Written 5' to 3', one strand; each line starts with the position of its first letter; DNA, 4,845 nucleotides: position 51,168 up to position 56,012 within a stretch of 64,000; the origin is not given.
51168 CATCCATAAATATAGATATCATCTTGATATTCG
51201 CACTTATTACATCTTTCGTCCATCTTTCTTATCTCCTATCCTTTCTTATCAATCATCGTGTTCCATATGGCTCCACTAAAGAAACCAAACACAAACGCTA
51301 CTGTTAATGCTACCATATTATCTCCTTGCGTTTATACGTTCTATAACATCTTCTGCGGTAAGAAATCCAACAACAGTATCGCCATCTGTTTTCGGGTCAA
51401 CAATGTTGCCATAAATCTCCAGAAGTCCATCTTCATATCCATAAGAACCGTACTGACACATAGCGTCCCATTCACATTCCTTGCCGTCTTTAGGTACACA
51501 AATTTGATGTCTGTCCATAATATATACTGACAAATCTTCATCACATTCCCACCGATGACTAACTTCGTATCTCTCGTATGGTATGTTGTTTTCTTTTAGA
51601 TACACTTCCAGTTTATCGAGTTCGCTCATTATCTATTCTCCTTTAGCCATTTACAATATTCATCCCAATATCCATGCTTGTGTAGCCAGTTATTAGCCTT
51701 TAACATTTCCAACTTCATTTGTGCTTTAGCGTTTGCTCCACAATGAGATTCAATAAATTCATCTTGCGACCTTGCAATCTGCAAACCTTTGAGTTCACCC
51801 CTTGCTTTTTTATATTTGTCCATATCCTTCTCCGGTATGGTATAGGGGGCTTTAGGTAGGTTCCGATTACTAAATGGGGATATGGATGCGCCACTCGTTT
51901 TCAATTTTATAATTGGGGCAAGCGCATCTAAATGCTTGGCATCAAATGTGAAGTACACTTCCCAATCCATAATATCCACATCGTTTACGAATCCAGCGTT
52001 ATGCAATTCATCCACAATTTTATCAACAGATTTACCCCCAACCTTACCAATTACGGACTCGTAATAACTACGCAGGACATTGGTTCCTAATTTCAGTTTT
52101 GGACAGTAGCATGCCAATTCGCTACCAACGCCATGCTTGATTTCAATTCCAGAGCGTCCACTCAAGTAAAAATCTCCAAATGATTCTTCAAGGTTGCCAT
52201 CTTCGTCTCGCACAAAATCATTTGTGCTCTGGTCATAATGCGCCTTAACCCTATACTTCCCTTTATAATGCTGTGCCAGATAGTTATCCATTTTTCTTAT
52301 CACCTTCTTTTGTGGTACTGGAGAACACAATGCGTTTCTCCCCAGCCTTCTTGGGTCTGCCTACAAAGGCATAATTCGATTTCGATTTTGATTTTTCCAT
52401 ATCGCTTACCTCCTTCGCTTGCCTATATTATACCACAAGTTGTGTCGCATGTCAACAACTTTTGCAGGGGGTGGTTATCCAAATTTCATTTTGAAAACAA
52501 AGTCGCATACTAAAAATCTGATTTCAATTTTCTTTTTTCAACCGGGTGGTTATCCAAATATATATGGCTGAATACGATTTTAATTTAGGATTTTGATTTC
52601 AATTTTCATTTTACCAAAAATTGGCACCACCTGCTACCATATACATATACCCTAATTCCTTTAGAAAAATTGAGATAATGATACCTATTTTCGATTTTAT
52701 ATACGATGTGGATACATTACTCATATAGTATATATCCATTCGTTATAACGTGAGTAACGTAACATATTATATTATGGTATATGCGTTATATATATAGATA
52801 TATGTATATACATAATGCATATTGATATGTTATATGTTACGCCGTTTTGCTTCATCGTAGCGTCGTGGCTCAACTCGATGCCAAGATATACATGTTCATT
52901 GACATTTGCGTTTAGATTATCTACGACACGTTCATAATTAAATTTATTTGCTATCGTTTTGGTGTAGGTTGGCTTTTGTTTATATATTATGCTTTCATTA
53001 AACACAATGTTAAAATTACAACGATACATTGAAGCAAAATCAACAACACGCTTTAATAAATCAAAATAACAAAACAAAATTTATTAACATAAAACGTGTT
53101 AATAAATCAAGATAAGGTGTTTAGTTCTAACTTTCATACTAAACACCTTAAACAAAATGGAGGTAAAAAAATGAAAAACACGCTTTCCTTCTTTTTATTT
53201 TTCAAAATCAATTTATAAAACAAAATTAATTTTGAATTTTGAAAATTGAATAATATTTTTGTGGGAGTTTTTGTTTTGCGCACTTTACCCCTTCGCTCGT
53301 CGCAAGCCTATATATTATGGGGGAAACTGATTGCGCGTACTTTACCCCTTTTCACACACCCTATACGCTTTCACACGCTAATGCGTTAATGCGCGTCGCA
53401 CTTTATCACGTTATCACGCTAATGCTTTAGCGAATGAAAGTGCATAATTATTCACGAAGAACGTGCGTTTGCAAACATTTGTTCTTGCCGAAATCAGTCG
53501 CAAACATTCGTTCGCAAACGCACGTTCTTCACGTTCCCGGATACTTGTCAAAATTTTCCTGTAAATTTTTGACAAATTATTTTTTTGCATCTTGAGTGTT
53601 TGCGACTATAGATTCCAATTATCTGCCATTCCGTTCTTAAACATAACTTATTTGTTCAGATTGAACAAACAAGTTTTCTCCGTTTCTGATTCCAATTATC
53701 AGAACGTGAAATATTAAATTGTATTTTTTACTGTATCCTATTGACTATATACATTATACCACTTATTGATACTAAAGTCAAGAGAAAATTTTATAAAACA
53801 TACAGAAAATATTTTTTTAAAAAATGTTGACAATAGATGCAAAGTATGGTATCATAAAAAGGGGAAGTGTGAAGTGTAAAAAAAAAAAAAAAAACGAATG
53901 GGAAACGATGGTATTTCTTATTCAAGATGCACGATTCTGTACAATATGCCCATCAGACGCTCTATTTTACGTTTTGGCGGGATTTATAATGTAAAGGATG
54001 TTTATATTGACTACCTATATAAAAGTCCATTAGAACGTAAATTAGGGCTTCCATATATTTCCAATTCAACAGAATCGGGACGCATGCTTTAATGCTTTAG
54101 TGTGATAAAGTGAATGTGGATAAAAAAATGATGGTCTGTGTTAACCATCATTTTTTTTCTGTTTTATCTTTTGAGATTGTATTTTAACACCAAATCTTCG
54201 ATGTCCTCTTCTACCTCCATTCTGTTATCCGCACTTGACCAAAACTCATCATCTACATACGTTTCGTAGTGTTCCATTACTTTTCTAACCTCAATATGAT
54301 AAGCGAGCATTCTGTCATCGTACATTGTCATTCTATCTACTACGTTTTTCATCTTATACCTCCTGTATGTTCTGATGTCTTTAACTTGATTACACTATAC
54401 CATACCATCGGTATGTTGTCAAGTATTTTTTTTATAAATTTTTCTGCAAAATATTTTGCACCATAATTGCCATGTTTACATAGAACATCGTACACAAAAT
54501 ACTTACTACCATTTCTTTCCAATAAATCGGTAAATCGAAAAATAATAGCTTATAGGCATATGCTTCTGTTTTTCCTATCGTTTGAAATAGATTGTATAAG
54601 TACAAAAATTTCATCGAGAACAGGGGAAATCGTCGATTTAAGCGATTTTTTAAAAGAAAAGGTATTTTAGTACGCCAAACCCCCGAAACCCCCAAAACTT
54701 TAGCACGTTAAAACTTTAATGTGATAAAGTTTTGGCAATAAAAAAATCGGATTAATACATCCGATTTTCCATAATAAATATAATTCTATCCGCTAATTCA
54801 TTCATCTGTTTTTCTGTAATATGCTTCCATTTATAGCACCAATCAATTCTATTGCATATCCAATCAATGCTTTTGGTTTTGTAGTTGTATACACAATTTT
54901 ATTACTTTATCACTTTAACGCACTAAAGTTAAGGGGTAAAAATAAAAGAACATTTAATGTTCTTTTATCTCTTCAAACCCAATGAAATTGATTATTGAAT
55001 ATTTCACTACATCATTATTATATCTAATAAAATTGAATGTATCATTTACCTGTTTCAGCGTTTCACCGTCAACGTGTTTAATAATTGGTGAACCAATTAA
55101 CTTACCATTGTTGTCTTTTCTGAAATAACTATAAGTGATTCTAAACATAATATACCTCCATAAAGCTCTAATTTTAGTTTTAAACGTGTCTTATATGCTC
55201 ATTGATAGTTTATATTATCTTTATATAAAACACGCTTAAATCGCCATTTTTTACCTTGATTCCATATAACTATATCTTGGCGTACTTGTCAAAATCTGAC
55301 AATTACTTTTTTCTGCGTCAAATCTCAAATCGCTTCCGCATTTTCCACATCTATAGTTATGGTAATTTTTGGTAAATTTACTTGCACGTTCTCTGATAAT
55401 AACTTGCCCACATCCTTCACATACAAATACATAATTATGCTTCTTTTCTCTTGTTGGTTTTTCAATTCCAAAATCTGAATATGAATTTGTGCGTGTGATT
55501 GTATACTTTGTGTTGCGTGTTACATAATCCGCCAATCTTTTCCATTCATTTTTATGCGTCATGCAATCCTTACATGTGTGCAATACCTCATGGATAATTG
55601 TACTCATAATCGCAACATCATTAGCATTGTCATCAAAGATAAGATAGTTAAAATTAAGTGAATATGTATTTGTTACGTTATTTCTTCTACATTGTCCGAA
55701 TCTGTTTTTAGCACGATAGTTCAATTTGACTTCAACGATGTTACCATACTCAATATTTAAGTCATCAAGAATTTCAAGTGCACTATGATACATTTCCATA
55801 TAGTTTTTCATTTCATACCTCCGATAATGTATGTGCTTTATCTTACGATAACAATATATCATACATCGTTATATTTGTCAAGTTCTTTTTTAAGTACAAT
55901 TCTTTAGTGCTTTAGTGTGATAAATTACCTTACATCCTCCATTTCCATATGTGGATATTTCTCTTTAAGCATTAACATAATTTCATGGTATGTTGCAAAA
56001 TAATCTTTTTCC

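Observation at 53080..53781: Promoter-driven, gene-free, highly structured locus: candidate phage ncRNA or cis-acting site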

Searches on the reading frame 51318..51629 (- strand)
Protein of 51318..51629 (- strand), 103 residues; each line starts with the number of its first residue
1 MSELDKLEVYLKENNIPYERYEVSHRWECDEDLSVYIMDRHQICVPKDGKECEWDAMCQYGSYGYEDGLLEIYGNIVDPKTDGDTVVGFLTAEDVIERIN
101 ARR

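Call 10: search_protein_families(library=pfam, proteins=[window:51318-51629:-], max_evalue=0.01)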
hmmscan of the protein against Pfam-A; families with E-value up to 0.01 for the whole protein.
window:51318-51629:- (103 aa): 0 families

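Call 20: find_encoding_contigs(protein=window:51318-51629:-, flank=10000, max_places=10)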
Protein window:51318-51629:- (103 aa): no gene with exactly this product is on record in the collection.

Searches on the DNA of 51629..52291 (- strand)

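Call 89: build_rna_model(alignment_id=A3, structure=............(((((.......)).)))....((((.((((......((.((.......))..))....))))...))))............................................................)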
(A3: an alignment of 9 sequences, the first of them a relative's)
Model R1 built from alignment A3 (9 sequences, 142 columns); structure: as given.
model positions 133; base pairs 16; branch points 1; effective number of sequences 2.09; information 0.59 bits per position. Calibrated on 0.2 Mb of random sequence (short: E-values are rough).
structure used (alignment columns):
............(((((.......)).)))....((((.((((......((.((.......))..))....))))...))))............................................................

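Call 90: search_with_rna_model(model_id=R1, sources=[window, L001, L005, L009, L010, L011, L012, L014, L016, L019, L022, L023, L050, L090, L092], make_alignment=true, max_evalue=0.01)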
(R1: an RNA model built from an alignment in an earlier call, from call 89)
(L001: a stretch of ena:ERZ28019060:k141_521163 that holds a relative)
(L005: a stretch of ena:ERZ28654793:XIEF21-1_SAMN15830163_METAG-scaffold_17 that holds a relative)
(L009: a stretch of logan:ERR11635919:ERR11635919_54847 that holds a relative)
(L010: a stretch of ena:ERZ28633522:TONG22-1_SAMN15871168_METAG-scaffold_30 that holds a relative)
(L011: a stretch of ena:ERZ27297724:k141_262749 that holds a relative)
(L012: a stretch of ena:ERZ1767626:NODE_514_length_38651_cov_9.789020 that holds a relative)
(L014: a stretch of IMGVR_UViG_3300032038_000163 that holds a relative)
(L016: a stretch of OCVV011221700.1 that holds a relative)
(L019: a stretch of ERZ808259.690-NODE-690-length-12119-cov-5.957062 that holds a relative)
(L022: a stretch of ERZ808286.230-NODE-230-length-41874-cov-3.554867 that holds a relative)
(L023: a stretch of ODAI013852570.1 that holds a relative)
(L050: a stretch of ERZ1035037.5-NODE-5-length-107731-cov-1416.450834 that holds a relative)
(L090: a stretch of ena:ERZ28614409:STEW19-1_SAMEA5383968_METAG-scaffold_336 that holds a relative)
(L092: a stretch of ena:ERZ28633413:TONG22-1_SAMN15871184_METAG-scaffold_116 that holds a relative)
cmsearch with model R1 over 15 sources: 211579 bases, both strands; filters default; matches with E-value up to 0.01: 14.
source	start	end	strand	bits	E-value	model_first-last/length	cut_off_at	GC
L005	4610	4743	+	139.8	6.6e-26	1-133/133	no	0.35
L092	2009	2141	+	137.1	2.4e-25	1-133/133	no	0.33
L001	3239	3372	+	136.6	3.1e-25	1-133/133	no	0.36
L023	6376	6506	+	133.9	1.1e-24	1-133/133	no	0.35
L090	1216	1348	+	129.5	9e-24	1-133/133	no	0.35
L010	4288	4423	+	126.2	4.4e-23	1-133/133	no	0.35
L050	1433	1563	+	122.7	2.3e-22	1-133/133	no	0.34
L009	128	261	+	118.1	2.1e-21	1-133/133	no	0.33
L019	5921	6052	+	117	3.7e-21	1-133/133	no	0.35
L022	7115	7246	-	116.9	3.8e-21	1-133/133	no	0.36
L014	2289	2422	-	114.8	1.1e-20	1-133/133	no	0.33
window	53537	53712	-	90.5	1.2e-15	1-133/133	no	0.31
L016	1690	1824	+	81.5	8.8e-14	1-133/133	no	0.39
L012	4141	4275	+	73.6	4e-12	1-133/133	no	0.38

Alignment A4: 14 matches aligned to the model, 190 columns, each read 5' to 3' on its own strand. Consensus structure (alignment columns), stored with it:
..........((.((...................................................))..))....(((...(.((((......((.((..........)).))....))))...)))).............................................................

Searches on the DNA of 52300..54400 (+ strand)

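Call 3: search_dna_similar(query=window:52400-54400:+, collection=phages, mode=near, max_rows=30)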
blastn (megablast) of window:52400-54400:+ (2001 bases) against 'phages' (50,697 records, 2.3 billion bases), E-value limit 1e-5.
No match.

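Call 6: search_dna_similar(query=window:52400-54400:+, collection=phages, mode=distant, max_rows=30)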
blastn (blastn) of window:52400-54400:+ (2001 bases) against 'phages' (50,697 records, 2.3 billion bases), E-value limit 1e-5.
No match.

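Call 58: search_rna_families(source=window, start=52300, end=54400, threshold=evalue, max_evalue=5)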
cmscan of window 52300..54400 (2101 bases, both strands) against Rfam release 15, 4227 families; matches with E-value up to 5: 9.
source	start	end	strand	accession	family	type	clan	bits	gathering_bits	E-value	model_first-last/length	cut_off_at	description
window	53456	53530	-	RF04145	MIR8706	Gene; miRNA;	-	23.3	95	0.18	1-101/101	no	MIR8706 microRNA precursor family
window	52758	52843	+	RF03601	MIR7993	Gene; miRNA;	-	22.7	100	0.48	1-138/138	no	MIR7993 microRNA precursor family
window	52734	52799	+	RF03225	mir-2763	Gene; miRNA;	-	22.4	50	0.18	1-83/83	no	mir-2763 microRNA precursor family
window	54120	54165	+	RF03790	MIR8008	Gene; miRNA;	-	21.6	66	0.28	1-55/55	no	MIR8008 microRNA precursor family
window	52781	52820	+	RF03747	mir-4536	Gene; miRNA;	-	19.5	76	3.1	1-88/88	no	mir-4536 microRNA precursor family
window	52781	52820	-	RF03747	mir-4536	Gene; miRNA;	-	19.4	76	3.2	1-88/88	no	mir-4536 microRNA precursor family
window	52767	52819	+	RF04217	mir-297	Gene; miRNA;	-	19.3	90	4.3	1-71/71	no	mir-297 microRNA precursor family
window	52778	52823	+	RF04052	mir-466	Gene; miRNA;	-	18.2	85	4.2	1-80/80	no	mir-466 microRNA precursor family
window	53456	53537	-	RF01169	SNORD112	Gene; snRNA; snoRNA; CD-box;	CL00069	18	58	3.8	1-77/77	no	Small nucleolar RNA SNORD112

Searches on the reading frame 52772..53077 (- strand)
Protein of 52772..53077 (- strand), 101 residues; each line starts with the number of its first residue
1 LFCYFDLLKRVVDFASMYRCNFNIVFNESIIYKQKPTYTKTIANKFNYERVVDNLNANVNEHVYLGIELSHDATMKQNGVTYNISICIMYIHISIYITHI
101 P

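Call 10: search_protein_families(library=pfam, proteins=[window:52772-53077:-], max_evalue=0.01)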
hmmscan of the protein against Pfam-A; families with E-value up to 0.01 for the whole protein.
window:52772-53077:- (101 aa): 1 family
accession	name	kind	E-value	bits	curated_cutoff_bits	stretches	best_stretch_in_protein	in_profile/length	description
PF03676.19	PHAF1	-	0.0023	17.7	27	1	12-69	300-358/393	Phagosome assembly factor 1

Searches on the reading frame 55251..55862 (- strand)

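Call 10: search_protein_families(library=pfam, proteins=[window:55251-55862:-], max_evalue=0.01)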
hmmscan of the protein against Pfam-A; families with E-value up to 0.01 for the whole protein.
window:55251-55862:- (203 aa): 3 families
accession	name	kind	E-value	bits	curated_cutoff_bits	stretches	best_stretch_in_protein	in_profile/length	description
PF17283.8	Zn_ribbon_SprT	-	2.3e-05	24.8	28.1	1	143-180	2-35/38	SprT-like zinc ribbon domain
PF10263.15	SprT-like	-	6.6e-05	23.2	25.6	1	43-124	21-106/108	SprT-like family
PF07754.17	HVO_2753_ZBP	-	0.0049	17.1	33.2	1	142-176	13-46/46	Small zinc finger protein HVO_2753-like, Zn-binding pocket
